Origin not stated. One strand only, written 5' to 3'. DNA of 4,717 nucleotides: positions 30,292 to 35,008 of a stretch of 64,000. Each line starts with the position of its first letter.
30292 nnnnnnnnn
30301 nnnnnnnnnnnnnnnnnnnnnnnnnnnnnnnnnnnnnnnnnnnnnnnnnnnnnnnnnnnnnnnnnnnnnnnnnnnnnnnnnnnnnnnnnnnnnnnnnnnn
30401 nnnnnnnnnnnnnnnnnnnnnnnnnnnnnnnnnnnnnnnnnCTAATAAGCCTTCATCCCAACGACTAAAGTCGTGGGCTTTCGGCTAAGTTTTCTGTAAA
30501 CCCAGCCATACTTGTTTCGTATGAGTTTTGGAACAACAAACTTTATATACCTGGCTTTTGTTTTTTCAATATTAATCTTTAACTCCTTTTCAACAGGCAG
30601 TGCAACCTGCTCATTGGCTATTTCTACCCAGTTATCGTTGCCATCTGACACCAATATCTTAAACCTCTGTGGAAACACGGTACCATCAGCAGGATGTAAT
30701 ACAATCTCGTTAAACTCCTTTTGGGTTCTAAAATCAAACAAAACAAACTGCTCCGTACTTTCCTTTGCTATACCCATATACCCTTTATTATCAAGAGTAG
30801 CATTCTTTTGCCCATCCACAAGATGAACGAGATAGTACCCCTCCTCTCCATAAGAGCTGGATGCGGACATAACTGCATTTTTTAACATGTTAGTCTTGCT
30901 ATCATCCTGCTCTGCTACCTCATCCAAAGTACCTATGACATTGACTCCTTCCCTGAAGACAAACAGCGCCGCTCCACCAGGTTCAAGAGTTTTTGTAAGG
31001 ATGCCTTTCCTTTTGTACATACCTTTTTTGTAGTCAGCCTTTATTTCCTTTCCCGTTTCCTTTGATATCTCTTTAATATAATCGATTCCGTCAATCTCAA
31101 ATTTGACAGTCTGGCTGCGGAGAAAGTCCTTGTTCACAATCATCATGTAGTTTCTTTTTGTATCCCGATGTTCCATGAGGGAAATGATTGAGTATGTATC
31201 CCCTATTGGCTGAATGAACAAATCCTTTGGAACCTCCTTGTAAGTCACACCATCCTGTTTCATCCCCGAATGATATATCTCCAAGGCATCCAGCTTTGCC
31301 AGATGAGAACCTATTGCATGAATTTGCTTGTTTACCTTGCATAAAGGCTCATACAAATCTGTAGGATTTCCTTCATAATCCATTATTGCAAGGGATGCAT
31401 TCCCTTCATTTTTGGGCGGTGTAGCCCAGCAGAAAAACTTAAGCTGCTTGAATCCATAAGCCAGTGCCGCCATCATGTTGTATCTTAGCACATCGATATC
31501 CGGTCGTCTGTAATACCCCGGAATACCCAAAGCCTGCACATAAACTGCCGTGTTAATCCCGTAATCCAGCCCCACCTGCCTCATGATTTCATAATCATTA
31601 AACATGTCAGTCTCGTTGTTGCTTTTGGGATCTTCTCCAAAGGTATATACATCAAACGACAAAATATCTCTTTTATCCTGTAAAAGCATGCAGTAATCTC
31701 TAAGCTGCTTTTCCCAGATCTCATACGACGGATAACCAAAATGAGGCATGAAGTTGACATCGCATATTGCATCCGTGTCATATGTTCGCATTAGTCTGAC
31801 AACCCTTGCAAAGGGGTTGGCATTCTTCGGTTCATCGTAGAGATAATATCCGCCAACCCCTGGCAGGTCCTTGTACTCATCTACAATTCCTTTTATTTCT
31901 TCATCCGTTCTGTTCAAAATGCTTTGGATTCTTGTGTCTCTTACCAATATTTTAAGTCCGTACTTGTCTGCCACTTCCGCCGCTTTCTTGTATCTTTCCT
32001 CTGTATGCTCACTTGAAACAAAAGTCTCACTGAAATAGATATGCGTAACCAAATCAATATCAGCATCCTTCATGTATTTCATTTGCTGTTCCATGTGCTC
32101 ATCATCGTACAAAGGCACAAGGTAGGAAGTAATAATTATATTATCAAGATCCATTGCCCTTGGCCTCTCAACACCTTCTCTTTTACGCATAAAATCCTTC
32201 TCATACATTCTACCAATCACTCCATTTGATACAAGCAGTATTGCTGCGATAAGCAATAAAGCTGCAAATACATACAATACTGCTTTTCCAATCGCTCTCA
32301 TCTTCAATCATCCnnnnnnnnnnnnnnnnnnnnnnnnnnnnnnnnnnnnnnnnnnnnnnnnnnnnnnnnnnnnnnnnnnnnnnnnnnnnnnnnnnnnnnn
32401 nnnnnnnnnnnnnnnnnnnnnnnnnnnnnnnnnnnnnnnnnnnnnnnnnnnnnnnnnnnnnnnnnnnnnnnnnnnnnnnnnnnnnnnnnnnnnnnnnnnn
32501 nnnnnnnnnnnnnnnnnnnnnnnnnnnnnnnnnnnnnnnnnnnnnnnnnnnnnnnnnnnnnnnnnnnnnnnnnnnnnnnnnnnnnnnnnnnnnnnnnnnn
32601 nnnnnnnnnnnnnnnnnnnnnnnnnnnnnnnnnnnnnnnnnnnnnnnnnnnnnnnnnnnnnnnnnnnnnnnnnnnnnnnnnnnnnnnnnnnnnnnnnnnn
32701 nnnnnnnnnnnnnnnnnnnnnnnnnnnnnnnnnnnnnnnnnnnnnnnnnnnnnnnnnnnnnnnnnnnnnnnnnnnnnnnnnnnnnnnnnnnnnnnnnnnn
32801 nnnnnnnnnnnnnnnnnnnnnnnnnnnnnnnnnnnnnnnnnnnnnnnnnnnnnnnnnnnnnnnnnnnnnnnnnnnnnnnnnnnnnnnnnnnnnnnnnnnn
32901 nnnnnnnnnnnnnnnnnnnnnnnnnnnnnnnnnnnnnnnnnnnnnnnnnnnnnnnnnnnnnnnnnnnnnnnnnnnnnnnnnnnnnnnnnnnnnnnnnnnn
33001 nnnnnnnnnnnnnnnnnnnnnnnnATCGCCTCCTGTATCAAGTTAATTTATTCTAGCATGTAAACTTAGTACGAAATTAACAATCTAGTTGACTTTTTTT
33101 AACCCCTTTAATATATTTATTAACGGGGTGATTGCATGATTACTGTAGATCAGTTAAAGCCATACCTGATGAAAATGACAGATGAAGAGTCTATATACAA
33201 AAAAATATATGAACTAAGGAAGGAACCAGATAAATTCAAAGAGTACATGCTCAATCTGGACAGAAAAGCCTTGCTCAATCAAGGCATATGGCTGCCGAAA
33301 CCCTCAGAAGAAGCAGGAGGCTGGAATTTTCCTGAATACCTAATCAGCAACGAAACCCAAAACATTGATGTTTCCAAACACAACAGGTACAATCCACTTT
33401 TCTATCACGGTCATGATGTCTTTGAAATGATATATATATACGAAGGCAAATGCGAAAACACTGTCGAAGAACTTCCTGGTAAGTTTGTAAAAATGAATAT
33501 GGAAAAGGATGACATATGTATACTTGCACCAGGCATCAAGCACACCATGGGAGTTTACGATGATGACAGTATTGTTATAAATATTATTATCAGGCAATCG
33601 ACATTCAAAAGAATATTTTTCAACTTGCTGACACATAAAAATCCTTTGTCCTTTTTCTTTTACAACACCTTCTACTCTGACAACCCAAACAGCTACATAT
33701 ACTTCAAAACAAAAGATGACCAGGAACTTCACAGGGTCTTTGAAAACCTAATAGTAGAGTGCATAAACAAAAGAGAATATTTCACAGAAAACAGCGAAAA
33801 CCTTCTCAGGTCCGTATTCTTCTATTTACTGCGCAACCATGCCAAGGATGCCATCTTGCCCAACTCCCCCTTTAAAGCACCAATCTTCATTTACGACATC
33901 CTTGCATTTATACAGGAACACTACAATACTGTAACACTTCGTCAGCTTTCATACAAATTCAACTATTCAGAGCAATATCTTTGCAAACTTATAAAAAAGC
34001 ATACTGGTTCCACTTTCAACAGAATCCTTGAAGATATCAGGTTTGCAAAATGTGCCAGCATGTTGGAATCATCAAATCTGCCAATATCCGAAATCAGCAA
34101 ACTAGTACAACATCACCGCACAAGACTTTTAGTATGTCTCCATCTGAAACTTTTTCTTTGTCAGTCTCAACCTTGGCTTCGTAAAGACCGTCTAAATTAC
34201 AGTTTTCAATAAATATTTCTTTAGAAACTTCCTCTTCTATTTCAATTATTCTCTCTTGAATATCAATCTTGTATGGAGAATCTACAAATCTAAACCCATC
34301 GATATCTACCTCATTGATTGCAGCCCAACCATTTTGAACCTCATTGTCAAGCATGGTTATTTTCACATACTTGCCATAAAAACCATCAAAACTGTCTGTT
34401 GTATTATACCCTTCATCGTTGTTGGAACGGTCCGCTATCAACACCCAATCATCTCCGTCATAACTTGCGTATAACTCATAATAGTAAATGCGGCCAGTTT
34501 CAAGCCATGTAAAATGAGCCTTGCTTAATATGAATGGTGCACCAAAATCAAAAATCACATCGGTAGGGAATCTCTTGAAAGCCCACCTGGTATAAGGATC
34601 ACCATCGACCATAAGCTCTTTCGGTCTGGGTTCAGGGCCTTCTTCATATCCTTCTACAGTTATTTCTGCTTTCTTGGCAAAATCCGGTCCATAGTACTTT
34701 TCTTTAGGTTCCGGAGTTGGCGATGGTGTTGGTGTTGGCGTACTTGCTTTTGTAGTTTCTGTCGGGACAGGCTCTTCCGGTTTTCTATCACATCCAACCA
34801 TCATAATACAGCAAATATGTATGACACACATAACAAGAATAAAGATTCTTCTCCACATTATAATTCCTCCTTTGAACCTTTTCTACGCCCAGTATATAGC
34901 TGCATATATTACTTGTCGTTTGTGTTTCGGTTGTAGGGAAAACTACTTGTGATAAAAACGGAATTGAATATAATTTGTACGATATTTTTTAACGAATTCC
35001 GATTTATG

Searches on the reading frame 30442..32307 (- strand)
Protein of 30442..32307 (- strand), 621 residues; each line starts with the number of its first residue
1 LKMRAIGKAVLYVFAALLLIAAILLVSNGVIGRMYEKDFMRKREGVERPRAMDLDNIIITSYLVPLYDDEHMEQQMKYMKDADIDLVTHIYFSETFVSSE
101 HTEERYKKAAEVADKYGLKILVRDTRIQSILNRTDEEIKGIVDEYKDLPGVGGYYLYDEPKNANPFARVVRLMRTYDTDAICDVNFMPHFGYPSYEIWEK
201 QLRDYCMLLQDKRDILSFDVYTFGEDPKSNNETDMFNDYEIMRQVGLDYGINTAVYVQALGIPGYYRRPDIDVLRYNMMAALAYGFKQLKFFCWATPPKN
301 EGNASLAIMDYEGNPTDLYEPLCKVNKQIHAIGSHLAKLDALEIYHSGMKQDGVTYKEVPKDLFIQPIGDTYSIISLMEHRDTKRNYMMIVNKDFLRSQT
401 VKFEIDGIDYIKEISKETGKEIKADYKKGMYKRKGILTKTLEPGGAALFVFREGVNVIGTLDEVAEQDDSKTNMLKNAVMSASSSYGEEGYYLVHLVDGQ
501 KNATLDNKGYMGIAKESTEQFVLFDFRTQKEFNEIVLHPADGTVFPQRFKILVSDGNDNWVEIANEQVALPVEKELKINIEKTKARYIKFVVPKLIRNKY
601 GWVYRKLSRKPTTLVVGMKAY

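Call 11: search_protein_families(library=pfam, proteins=[window:30442-32307:-], max_evalue=0.001)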
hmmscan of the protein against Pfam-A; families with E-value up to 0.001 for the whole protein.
window:30442-32307:- (621 aa): 2 families
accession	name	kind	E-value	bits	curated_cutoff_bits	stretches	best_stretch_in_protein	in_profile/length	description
PF00754.31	F5_F8_type_C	-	3.4e-11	43.8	28.2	1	481-597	3-115/127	F5/8 type C domain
PF22633.2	F5_F8_type_C_2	-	6.1e-08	33.6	27.8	1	496-590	2-91/91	NedA-like, galactose-binding domain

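Call 54: search_protein_families(library=ncbifam, proteins=[window:30442-32307:-], max_evalue=0.001)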
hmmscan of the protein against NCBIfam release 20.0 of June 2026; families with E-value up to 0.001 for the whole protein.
window:30442-32307:- (621 aa): 0 families

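Call 79: search_solved_structures(query=window:30442-32304:-, max_evalue=0.1)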
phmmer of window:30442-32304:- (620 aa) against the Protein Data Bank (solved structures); distinct sequences matched with E-value up to 0.1: 0.

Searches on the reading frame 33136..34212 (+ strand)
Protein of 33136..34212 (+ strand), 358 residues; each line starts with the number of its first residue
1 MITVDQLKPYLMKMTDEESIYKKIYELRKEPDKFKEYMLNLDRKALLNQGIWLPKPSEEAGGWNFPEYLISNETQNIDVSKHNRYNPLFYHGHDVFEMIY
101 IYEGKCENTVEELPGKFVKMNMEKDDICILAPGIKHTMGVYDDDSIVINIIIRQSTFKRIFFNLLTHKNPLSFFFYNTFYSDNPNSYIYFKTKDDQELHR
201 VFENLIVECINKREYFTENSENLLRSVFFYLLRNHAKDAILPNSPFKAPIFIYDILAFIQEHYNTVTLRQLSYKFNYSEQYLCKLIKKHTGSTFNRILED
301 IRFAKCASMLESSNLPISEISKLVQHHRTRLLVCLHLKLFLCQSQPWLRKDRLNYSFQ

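Call 11: search_protein_families(library=pfam, proteins=[window:33136-34212:+], max_evalue=0.001)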
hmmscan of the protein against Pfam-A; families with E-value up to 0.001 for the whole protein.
window:33136-34212:+ (358 aa): 2 families
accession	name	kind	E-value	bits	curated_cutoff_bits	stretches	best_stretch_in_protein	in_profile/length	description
PF12833.13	HTH_18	-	3.1e-06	27.8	33.6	1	274-323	4-53/80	Helix-turn-helix domain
PF00165.29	HTH_AraC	-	0.0004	20.9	26.6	1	259-298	1-41/42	Bacterial regulatory helix-turn-helix proteins, AraC family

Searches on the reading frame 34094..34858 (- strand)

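Call 11: search_protein_families(library=pfam, proteins=[window:34094-34858:-], max_evalue=0.001)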
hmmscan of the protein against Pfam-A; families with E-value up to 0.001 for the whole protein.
window:34094-34858:- (254 aa): 2 families
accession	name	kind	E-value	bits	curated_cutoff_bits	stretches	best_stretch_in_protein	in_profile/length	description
PF00754.31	F5_F8_type_C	-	4.9e-13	49.8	28.2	1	74-184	10-127/127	F5/8 type C domain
PF22633.2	F5_F8_type_C_2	-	9.3e-09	36.2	27.8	1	83-167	2-91/91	NedA-like, galactose-binding domain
